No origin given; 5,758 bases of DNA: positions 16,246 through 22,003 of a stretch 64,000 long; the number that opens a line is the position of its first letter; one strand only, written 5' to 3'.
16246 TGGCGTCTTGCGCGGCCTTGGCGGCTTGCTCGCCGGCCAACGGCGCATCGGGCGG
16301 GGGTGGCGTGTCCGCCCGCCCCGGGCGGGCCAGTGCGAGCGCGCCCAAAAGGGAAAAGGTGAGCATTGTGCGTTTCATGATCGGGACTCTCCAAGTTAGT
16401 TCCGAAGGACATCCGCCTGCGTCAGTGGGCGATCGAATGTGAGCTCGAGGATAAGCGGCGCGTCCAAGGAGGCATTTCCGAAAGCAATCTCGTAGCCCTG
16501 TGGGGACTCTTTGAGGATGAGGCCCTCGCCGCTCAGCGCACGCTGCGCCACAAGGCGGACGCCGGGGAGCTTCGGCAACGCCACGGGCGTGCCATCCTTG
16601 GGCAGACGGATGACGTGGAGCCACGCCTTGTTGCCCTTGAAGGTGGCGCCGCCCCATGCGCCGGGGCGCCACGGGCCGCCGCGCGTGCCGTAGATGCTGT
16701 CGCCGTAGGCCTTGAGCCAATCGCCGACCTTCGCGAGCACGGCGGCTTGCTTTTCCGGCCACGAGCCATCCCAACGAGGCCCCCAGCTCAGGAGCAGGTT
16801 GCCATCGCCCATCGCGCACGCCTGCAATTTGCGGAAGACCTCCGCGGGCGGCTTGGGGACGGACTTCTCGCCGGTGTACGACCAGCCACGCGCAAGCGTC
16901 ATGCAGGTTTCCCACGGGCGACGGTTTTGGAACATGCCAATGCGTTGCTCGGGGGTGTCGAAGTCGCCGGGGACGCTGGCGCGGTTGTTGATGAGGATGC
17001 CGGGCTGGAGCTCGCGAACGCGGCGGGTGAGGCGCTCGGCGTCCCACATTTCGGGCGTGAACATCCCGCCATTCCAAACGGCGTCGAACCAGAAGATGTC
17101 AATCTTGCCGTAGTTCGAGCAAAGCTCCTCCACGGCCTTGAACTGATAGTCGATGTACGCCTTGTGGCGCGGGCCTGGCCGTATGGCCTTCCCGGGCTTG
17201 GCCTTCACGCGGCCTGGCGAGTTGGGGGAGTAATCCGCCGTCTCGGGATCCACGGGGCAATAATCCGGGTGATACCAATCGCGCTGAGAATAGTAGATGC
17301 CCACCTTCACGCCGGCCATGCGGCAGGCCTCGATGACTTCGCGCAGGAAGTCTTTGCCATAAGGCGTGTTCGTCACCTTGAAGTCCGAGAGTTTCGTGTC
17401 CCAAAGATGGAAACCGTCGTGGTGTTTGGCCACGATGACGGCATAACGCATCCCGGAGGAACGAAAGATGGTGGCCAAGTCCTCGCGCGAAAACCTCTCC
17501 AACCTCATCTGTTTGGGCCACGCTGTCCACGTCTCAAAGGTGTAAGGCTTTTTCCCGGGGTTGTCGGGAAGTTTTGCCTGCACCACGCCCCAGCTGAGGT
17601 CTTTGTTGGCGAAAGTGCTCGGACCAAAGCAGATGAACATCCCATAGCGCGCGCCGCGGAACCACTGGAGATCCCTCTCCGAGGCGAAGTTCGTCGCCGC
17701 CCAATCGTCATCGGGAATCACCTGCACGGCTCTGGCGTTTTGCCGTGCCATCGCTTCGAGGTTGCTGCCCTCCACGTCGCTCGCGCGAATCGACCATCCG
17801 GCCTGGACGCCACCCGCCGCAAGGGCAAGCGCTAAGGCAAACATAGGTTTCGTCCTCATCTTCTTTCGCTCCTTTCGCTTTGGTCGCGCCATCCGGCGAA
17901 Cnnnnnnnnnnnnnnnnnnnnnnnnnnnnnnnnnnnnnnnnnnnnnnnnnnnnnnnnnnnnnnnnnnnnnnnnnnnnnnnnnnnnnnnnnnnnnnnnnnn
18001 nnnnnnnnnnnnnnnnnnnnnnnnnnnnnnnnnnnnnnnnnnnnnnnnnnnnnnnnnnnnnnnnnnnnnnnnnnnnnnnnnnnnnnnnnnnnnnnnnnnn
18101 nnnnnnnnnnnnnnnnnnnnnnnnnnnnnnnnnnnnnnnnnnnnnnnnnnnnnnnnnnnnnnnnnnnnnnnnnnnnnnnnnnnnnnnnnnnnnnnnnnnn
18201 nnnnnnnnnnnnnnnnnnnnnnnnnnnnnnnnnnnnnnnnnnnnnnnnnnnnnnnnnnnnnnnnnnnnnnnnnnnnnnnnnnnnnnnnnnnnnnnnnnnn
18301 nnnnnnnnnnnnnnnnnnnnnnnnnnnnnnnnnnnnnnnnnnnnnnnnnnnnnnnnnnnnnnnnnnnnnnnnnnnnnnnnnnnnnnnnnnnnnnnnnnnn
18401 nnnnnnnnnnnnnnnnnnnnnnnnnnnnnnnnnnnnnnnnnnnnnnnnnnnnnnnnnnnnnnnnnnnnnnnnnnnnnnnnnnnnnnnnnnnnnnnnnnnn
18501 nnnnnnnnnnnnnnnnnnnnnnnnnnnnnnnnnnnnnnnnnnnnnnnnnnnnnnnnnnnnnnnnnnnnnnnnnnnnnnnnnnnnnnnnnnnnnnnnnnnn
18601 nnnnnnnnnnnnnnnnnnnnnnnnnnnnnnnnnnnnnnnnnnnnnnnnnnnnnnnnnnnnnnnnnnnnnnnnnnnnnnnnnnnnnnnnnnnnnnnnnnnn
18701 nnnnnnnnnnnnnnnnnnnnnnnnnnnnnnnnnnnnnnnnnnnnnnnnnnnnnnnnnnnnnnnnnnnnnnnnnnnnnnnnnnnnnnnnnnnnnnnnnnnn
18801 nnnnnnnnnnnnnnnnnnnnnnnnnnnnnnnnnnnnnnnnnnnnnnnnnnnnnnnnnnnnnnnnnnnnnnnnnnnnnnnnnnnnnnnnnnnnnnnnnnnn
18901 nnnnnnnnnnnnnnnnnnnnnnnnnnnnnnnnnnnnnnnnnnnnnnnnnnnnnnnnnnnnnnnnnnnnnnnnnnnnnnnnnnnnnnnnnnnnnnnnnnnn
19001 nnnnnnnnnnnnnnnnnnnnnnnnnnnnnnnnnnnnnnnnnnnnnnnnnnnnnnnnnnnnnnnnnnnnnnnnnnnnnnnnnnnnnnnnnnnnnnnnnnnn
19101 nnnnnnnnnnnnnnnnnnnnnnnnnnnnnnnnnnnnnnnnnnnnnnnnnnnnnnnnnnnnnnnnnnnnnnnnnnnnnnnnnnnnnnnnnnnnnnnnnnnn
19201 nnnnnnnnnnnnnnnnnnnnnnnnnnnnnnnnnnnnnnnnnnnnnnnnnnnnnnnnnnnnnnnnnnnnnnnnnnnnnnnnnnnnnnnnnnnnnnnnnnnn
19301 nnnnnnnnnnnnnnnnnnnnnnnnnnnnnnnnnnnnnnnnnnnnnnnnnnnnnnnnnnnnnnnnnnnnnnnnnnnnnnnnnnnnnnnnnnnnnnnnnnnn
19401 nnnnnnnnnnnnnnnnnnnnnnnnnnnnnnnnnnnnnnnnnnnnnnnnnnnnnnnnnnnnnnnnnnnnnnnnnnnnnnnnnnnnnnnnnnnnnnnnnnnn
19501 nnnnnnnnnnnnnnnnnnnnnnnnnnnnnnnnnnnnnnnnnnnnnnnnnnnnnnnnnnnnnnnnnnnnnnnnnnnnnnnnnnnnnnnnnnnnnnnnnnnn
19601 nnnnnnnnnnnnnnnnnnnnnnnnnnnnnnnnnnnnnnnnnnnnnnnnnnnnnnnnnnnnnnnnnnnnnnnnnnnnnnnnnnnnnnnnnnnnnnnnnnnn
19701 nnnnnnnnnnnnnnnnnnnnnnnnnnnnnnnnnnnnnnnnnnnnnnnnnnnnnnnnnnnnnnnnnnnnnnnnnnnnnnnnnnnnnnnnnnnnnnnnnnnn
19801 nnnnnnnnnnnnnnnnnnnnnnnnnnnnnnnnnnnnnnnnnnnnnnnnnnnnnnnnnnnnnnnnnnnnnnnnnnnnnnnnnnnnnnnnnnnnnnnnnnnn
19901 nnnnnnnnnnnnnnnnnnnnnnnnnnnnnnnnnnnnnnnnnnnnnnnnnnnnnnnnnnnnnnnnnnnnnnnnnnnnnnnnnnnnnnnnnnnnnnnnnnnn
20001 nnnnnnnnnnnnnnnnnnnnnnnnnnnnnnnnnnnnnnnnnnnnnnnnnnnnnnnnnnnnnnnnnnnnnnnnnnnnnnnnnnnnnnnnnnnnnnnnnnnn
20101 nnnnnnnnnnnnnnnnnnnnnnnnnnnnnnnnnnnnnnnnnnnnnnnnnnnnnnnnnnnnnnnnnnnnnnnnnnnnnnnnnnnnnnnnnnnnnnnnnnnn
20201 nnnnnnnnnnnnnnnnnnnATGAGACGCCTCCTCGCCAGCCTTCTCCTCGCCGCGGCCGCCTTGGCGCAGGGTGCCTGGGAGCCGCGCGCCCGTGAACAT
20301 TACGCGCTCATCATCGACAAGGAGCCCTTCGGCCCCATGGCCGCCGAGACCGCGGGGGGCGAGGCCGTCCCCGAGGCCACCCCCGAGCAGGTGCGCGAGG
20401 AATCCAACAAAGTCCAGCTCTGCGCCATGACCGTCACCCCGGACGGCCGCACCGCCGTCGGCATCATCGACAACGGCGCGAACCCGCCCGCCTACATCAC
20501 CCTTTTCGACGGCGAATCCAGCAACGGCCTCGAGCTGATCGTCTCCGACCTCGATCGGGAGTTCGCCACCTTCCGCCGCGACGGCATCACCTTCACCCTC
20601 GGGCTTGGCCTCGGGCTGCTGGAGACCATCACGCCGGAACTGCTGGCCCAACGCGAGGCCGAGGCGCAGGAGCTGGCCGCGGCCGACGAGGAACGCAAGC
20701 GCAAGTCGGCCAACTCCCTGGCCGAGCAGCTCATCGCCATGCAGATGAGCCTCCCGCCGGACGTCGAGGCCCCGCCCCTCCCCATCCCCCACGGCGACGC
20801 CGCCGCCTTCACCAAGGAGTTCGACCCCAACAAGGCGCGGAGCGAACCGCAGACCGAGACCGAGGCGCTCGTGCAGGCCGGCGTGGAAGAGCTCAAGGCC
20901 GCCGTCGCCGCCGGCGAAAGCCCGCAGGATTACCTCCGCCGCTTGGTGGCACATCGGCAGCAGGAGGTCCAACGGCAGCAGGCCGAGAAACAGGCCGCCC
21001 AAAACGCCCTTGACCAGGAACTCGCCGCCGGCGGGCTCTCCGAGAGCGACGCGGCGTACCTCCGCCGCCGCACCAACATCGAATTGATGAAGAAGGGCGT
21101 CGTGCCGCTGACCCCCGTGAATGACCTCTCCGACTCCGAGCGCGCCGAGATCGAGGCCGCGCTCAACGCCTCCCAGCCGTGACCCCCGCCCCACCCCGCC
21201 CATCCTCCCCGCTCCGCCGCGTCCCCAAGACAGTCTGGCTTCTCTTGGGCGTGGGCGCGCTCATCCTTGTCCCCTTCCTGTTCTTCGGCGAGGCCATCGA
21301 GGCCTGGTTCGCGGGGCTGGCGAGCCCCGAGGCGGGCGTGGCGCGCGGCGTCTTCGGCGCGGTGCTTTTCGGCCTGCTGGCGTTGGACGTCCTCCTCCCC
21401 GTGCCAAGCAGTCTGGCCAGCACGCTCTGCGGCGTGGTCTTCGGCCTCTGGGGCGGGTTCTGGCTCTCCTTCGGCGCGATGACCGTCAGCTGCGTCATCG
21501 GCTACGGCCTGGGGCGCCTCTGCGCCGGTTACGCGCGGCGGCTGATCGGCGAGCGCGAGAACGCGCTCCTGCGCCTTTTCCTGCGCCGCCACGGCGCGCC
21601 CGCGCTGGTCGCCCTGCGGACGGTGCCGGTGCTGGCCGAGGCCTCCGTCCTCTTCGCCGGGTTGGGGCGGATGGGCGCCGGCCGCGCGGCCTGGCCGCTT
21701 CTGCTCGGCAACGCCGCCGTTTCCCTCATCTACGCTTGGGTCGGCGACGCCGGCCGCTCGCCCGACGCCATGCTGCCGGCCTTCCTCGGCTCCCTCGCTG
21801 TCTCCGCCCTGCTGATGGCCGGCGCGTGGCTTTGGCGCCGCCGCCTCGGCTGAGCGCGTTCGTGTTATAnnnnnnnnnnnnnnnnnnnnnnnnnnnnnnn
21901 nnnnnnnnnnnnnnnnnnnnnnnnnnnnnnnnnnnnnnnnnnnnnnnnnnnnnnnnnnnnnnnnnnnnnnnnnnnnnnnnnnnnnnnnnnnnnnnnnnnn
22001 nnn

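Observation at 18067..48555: Recurrent consensus extended -10 boxes abutting start codons, implying widespread leaderless mRNAs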

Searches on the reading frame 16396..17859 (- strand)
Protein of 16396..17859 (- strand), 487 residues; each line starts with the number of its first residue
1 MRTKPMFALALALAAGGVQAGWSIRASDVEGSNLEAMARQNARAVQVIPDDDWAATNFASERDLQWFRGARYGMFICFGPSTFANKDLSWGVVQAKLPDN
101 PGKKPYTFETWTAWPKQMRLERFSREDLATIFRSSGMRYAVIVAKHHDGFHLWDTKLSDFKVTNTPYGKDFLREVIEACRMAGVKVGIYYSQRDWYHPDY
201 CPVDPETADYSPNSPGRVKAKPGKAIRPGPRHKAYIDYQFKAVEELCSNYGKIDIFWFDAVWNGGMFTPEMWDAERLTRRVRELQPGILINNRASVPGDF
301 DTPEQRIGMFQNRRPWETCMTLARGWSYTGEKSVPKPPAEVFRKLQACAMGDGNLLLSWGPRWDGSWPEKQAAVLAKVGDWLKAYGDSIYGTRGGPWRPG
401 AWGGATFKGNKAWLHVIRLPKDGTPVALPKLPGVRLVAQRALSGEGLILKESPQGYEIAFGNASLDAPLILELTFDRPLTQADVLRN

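Call 59: search_protein_families(library=pfam, proteins=[window:16396-17859:-], max_evalue=0.00001)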
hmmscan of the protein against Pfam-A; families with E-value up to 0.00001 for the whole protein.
window:16396-17859:- (487 aa): 2 families
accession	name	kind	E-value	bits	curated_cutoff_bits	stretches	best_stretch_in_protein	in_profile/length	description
PF01120.23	Alpha_L_fucos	-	9.9e-64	216.4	25.2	1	58-387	21-345/345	Alpha-L-fucosidase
PF14871.12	GHL6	-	4.4e-07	30.6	35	1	126-252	3-124/132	Hypothetical glycosyl hydrolase 6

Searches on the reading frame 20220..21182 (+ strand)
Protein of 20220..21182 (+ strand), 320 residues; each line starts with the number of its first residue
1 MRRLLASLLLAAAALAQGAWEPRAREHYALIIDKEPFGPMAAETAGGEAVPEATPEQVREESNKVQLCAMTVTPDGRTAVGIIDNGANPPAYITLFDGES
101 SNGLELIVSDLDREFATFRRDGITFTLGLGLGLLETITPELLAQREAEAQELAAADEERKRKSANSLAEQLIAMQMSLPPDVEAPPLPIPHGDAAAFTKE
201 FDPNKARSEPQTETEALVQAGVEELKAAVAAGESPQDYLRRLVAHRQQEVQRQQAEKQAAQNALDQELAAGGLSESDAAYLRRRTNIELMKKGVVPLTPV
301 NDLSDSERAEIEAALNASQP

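Call 59: search_protein_families(library=pfam, proteins=[window:20220-21182:+], max_evalue=0.00001)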
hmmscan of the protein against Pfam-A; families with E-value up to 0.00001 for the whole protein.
window:20220-21182:+ (320 aa): 0 families

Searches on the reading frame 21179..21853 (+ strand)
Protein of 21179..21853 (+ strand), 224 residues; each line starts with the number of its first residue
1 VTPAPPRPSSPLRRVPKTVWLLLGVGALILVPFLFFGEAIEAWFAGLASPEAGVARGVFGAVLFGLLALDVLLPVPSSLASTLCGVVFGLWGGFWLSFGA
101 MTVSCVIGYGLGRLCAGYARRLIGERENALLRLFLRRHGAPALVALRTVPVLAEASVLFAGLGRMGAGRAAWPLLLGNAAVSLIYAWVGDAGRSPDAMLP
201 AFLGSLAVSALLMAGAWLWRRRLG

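Call 59: search_protein_families(library=pfam, proteins=[window:21179-21853:+], max_evalue=0.00001)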
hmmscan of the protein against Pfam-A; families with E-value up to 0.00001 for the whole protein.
window:21179-21853:+ (224 aa): 1 family
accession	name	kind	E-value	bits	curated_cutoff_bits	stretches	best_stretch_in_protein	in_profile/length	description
PF09335.16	VTT_dom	-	4.1e-14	53.5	33.9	1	75-190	1-122/123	VTT domain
